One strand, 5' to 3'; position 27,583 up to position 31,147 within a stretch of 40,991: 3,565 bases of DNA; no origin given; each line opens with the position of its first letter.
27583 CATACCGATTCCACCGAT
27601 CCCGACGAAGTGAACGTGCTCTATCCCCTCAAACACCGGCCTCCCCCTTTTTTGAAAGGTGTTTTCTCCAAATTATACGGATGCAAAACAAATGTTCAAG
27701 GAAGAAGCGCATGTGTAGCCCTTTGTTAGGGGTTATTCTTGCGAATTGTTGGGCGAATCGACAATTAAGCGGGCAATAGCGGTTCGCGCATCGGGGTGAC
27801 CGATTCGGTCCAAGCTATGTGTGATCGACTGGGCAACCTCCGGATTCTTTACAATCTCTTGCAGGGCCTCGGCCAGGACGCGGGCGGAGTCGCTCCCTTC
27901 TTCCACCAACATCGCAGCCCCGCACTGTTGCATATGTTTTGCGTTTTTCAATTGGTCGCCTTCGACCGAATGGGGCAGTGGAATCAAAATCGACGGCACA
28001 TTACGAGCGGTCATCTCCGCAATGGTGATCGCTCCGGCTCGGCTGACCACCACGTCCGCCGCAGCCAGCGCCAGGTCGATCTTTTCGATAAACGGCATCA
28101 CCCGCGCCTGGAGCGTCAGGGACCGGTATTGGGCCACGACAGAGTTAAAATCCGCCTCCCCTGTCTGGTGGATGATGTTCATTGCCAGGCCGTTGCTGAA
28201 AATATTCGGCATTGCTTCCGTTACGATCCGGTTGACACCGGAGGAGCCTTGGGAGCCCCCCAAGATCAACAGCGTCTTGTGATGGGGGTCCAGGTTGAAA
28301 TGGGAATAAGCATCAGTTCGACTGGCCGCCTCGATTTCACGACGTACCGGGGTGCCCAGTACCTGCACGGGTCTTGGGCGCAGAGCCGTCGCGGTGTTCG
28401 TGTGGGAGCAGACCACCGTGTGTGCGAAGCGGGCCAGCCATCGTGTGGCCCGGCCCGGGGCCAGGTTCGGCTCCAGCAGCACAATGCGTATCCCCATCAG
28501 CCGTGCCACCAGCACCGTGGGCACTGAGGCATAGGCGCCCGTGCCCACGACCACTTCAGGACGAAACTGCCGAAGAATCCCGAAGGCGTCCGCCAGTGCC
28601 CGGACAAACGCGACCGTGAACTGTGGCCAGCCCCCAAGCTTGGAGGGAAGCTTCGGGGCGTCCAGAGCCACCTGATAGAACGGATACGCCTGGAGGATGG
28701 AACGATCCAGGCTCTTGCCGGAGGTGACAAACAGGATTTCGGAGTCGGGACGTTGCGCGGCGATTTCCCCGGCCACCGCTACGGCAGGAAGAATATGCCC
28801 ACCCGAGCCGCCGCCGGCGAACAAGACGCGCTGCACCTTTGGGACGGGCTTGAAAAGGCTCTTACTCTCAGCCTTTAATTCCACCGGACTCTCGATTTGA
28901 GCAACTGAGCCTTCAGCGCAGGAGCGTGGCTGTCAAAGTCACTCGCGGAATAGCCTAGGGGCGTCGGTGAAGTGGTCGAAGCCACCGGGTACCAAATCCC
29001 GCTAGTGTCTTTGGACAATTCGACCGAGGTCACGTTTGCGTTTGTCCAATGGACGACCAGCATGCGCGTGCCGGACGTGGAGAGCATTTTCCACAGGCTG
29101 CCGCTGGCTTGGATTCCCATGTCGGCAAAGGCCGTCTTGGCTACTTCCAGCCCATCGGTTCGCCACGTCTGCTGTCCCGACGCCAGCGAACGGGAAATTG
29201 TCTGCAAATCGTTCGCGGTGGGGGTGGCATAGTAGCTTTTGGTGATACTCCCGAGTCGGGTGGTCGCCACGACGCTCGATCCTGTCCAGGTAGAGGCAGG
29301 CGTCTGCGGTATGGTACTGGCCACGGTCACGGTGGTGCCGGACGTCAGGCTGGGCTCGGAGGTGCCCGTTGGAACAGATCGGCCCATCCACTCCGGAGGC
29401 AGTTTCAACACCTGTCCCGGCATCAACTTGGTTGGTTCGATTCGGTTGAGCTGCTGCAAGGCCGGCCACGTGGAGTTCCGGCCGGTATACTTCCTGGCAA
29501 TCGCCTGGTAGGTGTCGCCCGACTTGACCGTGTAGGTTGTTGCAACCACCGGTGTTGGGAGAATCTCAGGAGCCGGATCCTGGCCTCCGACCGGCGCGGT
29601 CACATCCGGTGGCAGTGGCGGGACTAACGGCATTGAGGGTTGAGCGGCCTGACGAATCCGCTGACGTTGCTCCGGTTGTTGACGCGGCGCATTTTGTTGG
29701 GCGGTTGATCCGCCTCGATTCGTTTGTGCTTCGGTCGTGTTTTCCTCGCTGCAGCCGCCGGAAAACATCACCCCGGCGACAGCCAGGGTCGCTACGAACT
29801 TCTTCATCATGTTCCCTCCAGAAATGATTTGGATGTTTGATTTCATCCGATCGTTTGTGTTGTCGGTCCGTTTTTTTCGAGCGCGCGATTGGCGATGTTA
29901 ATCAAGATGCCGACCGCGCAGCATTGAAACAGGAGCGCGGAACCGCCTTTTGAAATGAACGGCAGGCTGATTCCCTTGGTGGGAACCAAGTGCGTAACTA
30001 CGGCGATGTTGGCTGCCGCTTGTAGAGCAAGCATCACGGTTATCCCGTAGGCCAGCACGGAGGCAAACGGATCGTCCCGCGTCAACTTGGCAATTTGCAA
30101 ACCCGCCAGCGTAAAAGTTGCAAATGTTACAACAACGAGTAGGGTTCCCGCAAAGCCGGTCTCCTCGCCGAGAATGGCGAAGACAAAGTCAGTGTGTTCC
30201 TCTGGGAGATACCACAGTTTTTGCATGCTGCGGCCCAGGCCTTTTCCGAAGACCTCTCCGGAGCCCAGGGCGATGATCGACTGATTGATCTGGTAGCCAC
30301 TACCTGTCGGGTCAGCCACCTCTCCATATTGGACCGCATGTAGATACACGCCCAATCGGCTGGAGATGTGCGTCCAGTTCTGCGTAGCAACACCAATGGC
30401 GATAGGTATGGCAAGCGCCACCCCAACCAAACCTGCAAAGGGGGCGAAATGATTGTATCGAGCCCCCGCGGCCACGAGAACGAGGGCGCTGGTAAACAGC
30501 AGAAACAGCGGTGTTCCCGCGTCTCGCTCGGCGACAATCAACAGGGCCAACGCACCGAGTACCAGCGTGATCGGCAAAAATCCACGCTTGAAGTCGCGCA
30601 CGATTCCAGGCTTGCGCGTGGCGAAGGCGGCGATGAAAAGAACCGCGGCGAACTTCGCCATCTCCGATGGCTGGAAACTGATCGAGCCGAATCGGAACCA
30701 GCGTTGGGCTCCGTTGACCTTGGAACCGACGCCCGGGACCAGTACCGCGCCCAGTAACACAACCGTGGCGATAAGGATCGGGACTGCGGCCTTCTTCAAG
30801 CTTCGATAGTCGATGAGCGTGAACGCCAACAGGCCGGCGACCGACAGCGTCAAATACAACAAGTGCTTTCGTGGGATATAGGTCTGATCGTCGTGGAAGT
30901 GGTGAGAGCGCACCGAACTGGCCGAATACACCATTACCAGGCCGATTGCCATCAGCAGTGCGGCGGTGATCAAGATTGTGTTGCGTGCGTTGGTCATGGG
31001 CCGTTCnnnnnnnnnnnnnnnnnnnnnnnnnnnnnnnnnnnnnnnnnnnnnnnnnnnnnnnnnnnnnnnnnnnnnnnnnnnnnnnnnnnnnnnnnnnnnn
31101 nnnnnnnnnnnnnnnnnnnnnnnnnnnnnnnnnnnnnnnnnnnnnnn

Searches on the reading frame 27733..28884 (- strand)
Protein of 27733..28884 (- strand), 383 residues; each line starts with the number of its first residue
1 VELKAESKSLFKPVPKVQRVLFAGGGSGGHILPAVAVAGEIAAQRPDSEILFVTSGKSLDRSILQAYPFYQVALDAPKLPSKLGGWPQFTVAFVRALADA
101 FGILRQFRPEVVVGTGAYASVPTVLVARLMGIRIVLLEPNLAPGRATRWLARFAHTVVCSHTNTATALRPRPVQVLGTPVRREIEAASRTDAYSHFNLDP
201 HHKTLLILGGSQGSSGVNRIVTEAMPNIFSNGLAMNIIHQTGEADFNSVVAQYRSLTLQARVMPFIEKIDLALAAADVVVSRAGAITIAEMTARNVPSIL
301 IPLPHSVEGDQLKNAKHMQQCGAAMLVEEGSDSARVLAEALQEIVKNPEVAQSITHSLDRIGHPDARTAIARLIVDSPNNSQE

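Call 5: search_protein_families(library=pfam, proteins=[window:27733-28884:-], max_evalue=0.01)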
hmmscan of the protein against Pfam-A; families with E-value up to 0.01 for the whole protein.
window:27733-28884:- (383 aa): 5 families
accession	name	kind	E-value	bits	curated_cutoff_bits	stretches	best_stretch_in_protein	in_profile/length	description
PF04101.22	Glyco_tran_28_C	-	1.6e-36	126.3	22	1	204-353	1-149/166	Glycosyltransferase family 28 C-terminal domain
PF03033.26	Glyco_transf_28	-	5.5e-21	75.5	26.2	1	20-157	1-137/139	Glycosyltransferase family 28 N-terminal domain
PF00201.24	UDPGT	-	1.9e-06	27.4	19.5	1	275-354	340-415/499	UDP-glucoronosyl and UDP-glucosyl transferase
PF13579.12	Glyco_trans_4_4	-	0.00088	20.1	29.7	1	75-159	46-125/158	Glycosyl transferase 4-like domain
PF06722.18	EryCIII-like_C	-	0.0012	19.3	31.7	1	260-351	33-119/145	Erythromycin biosynthesis protein CIII-like, C-terminal domain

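Call 6: search_protein_families(library=ncbifam, proteins=[window:27733-28884:-], max_evalue=0.01)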
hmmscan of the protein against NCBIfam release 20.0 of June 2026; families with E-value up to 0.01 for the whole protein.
window:27733-28884:- (383 aa): 11 families
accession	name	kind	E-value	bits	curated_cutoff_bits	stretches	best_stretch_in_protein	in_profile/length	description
TIGR01133.1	murG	equivalog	5.1e-78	262.5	250.25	1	16-374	4-353/353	undecaprenyldiphospho-muramoylpentapeptide beta-N-acetylglucosaminyltransferase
NF009102.0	PRK12446.1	equivalog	1.2e-40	139.5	339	1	18-352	2-330/352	undecaprenyldiphospho-muramoylpentapeptide beta-N-acetylglucosaminyltransferase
NF010135.0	PRK13609.1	equivalog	1.1e-19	70.7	500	1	168-377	167-368/388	diglucosyl diacylglycerol synthase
NF046028.1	GluronsyltaseWelK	equivalog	2.3e-14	53.2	400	1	46-305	22-263/319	beta-1,4-glucuronosyltransferase WelK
NF010134.0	PRK13608.1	equivalog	2.1e-11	43.5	557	1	168-372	167-363/391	diglucosyl diacylglycerol synthase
NF041549.1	PssD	equivalog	6.2e-08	33.1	110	1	27-138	6-109/151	PssD/Cps14F family polysaccharide biosynthesis glycosyltransferase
NF041548.1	PssE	equivalog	9.9e-07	28.8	120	1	230-343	22-126/146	PssE/Cps14G family polysaccharide biosynthesis glycosyltransferase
NF033129.1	macro_glyco_Mgt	subfamily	1.5e-06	27.4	700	1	262-356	281-370/393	macrolide-inactivating glycosyltransferase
TIGR01426.2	MGT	subfamily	1.2e-05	24.5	260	1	273-355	290-368/393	macrolide family glycosyltransferase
TIGR04516.1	glycosyl_450act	subfamily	4.9e-05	22.6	440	1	260-353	301-389/418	activator-dependent family glycosyltransferase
TIGR00661.1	MJ1255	subfamily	0.0088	15.3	195.9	0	267-329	238-299/321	MJ1255/VC2487 family glycosyltransferase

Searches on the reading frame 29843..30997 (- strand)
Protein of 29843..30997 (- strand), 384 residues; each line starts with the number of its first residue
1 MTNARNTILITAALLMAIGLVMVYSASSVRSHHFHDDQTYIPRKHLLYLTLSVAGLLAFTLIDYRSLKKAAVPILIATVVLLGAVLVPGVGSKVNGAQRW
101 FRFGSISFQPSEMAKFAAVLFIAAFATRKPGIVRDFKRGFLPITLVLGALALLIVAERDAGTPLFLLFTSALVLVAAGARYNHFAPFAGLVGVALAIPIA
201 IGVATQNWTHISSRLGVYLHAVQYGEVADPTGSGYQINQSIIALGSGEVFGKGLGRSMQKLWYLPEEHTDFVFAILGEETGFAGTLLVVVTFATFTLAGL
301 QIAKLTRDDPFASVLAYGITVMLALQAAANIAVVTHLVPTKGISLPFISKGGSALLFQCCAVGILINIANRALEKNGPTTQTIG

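Call 5: search_protein_families(library=pfam, proteins=[window:29843-30997:-], max_evalue=0.01)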
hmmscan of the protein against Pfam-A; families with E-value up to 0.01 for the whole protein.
window:29843-30997:- (384 aa): 1 family
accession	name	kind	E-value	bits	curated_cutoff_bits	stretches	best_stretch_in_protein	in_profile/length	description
PF01098.24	FTSW_RODA_SPOVE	-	2.8e-93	313.2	26.4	1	7-371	3-353/356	Cell cycle protein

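Call 6: search_protein_families(library=ncbifam, proteins=[window:29843-30997:-], max_evalue=0.01)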
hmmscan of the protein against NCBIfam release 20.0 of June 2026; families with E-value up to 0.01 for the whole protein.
window:29843-30997:- (384 aa): 6 families
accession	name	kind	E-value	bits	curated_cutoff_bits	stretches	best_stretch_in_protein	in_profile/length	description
TIGR02614.1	ftsW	equivalog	5.5e-103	344.8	337.5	1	7-371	3-356/357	putative lipid II flippase FtsW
TIGR02615.1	spoVE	exception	6.9e-95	318.5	448.8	1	8-369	4-353/354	stage V sporulation protein E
TIGR02210.1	rodA_shape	equivalog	2.1e-78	264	336.7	1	8-371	4-355/357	rod shape-determining protein RodA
NF008042.0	PRK10774.1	equivalog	2.2e-65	221.2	493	1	8-369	39-389/405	cell division protein FtsW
NF037961.1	RodA_shape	subfamily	4.5e-47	161.3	150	2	232-368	271-407/415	rod shape-determining protein RodA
NF008060.0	PRK10794.1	equivalog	1.2e-44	152.8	590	1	7-369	13-360/370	peptidoglycan glycosyltransferase MrdB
